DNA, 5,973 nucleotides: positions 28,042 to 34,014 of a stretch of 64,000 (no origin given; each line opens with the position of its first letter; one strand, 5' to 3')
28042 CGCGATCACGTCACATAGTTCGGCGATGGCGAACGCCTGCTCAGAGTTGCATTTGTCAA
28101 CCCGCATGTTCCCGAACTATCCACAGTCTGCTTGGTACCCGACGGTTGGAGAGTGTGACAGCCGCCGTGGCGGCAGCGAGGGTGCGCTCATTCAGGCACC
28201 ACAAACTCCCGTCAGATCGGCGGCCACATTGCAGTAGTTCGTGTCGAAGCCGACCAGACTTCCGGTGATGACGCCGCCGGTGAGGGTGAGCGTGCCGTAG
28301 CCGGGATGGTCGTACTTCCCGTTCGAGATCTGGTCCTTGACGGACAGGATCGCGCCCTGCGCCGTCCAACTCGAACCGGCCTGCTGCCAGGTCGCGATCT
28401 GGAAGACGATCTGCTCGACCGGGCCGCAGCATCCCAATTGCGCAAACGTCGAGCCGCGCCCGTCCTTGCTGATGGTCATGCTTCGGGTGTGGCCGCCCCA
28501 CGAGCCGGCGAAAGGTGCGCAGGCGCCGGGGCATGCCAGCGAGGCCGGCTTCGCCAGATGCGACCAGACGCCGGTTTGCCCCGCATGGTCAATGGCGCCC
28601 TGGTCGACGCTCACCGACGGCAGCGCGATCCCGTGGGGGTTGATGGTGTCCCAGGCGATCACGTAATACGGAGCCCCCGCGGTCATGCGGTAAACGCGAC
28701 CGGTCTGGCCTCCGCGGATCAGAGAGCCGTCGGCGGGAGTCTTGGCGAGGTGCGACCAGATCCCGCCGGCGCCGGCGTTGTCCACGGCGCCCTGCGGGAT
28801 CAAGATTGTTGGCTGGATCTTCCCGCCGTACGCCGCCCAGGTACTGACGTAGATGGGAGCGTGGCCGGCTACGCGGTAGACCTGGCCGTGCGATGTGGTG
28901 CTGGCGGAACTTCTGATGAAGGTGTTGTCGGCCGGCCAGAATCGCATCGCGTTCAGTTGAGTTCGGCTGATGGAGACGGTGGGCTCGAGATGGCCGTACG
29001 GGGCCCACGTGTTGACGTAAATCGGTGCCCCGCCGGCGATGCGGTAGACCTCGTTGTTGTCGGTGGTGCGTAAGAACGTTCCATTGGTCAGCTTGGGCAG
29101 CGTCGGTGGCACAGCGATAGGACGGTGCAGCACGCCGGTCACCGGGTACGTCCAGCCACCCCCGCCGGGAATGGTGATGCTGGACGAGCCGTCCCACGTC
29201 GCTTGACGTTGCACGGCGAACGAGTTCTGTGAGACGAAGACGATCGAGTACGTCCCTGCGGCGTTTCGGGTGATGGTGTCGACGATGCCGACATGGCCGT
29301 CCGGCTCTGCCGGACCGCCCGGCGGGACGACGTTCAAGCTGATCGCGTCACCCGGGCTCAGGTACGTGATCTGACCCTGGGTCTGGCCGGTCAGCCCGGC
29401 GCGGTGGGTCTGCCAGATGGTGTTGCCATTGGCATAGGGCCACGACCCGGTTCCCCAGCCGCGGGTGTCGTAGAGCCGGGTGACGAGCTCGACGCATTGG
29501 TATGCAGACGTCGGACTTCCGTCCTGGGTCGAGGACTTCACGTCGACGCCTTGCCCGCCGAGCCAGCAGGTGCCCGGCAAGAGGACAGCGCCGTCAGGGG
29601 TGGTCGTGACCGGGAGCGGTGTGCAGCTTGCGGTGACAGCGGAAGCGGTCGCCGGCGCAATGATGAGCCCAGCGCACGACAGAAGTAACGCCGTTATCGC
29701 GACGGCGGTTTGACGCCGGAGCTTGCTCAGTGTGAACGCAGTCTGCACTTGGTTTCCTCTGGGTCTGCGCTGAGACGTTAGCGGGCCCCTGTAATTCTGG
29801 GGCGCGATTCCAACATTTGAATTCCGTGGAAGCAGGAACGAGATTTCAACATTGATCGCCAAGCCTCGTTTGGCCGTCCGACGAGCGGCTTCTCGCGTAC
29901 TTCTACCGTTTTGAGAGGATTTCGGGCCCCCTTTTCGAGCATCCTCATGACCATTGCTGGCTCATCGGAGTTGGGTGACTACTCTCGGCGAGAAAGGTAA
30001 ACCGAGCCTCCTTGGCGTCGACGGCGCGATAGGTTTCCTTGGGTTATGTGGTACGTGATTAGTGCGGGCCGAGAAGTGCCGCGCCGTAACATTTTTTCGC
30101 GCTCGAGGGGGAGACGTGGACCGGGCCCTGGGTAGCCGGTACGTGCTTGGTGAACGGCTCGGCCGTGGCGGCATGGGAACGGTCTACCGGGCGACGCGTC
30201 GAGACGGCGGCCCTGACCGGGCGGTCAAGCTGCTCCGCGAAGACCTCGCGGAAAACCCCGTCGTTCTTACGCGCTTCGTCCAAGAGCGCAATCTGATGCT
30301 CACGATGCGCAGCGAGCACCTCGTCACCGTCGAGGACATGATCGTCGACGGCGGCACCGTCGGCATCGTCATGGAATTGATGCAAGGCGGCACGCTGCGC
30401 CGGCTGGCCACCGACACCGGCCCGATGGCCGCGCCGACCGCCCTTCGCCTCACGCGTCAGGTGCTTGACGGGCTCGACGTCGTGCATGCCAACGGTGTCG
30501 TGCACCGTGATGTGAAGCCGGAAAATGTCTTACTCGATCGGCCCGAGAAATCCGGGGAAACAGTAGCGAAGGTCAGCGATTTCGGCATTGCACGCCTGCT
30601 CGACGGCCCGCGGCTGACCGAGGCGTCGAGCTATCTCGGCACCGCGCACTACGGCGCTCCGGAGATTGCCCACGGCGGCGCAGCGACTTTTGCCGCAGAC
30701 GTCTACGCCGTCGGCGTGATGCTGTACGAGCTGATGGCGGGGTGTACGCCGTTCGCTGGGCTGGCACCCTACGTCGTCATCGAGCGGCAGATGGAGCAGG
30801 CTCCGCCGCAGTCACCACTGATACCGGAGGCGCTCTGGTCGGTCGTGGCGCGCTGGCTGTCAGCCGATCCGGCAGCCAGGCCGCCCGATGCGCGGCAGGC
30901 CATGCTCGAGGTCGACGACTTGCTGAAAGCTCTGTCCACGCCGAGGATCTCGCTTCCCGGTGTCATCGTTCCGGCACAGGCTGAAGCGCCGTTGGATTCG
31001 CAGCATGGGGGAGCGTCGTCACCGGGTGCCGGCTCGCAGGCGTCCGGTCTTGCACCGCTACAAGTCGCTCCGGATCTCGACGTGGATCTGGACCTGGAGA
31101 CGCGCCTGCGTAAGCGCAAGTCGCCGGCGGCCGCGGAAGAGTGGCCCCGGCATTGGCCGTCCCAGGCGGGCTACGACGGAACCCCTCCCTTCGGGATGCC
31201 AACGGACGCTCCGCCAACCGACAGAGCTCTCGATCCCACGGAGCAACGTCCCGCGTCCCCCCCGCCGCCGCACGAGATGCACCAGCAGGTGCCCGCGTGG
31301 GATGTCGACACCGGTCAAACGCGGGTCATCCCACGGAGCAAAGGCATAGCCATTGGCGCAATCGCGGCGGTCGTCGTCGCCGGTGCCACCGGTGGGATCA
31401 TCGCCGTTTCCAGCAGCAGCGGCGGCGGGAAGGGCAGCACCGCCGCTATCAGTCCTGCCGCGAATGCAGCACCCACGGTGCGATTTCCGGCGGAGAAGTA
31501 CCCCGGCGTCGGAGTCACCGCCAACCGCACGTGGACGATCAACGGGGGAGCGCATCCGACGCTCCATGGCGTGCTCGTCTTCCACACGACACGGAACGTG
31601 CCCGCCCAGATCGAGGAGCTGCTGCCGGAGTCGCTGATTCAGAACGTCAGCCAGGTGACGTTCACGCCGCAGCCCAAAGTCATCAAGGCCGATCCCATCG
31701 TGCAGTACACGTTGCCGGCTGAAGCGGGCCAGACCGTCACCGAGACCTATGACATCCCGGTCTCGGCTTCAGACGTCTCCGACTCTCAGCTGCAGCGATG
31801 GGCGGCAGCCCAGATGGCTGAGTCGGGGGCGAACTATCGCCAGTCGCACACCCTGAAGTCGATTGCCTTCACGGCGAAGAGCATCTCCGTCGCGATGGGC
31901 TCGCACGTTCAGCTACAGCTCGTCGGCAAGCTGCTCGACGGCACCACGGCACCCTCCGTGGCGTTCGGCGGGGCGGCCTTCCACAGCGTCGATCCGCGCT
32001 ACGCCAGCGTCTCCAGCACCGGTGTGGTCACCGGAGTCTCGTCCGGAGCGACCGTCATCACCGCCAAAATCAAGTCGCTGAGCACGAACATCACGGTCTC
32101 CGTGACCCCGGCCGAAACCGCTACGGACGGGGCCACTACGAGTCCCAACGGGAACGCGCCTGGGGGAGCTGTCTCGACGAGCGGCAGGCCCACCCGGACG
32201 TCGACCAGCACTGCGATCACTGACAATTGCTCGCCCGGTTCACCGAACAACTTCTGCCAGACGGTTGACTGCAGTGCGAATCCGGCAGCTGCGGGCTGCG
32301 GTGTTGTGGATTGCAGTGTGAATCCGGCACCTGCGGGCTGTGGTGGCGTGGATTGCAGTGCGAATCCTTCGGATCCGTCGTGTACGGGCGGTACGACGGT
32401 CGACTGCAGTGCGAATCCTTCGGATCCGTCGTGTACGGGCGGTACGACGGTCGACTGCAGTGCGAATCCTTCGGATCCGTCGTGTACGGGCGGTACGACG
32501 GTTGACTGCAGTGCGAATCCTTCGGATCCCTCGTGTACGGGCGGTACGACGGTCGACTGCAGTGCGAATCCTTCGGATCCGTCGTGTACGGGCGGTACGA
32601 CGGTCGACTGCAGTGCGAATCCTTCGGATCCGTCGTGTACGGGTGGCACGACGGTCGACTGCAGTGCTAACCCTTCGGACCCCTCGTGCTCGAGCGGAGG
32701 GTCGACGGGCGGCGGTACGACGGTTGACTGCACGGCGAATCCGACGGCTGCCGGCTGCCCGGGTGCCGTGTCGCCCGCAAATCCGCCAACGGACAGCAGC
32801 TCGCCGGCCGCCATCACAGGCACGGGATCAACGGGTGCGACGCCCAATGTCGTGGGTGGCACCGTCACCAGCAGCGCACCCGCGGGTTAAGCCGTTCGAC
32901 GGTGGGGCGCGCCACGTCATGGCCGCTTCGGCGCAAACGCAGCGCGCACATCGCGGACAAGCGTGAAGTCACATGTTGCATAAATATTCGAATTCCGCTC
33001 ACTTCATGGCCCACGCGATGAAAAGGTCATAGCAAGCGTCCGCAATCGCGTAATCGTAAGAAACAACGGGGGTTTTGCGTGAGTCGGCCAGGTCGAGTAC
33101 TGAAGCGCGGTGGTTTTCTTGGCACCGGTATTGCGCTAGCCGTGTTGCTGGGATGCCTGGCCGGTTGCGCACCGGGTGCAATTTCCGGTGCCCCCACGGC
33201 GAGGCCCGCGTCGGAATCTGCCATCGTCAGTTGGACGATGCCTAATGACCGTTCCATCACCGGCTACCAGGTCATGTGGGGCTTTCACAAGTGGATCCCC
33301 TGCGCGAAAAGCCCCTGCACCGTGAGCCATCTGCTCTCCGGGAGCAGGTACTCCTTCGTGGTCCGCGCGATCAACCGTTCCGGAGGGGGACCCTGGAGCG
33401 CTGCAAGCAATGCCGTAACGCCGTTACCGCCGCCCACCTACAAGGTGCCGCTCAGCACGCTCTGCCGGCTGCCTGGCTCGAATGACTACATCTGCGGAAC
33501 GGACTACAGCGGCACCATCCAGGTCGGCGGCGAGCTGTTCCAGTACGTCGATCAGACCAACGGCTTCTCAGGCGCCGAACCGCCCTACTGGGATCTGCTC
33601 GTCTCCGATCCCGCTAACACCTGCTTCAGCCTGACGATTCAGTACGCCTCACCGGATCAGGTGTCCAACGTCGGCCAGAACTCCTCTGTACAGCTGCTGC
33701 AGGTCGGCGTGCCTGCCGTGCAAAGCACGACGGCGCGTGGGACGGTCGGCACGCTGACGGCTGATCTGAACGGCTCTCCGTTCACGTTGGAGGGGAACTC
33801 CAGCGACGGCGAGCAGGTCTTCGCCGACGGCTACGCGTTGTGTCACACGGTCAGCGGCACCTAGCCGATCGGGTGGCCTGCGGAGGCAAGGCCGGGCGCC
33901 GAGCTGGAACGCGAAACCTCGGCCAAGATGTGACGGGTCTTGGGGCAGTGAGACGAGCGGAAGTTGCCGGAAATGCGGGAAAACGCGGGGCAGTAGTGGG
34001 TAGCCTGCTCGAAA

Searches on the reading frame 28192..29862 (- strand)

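Call 33: search_protein_families(library=pfam, proteins=[window:28192-29862:-], max_evalue=0.001)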
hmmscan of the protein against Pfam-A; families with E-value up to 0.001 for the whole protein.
window:28192-29862:- (556 aa): 1 family
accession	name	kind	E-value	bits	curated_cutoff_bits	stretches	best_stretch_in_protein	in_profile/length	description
PF05257.22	CHAP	-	3.3e-05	24.7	26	1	119-213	6-81/81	CHAP domain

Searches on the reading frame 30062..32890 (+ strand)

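Call 33: search_protein_families(library=pfam, proteins=[window:30062-32890:+], max_evalue=0.001)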
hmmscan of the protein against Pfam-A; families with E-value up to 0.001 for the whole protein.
window:30062-32890:+ (942 aa): 4 families
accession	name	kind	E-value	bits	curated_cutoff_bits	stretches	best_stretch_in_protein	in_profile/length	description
PF00069.31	Pkinase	-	8.9e-48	163.4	31.7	1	27-275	1-253/263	Protein kinase domain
PF07714.23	PK_Tyr_Ser-Thr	-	2.9e-35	122.3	23.1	1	29-274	3-249/258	Protein tyrosine and serine/threonine kinase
PF02368.24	Big_2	-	0.00063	20.1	22.8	0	599-670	3-68/79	Bacterial Ig-like domain (group 2)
PF22359.2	Big-like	-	0.00082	20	27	1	638-682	3-47/48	Bacterial Ig-like domain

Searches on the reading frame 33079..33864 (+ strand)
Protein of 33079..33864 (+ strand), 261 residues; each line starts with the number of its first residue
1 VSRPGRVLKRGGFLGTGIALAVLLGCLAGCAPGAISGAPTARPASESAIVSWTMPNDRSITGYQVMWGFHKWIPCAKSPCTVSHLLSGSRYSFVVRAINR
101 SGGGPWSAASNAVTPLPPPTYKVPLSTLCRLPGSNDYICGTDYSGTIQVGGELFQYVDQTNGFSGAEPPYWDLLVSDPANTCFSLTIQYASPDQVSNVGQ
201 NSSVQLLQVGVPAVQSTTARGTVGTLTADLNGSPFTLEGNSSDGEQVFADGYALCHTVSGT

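Call 33: search_protein_families(library=pfam, proteins=[window:33079-33864:+], max_evalue=0.001)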
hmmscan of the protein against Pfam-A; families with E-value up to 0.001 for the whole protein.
window:33079-33864:+ (261 aa): 1 family
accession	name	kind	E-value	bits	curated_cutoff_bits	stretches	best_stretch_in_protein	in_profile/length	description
PF00041.27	fn3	-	3e-09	37.4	25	1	44-111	12-82/84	Fibronectin type III domain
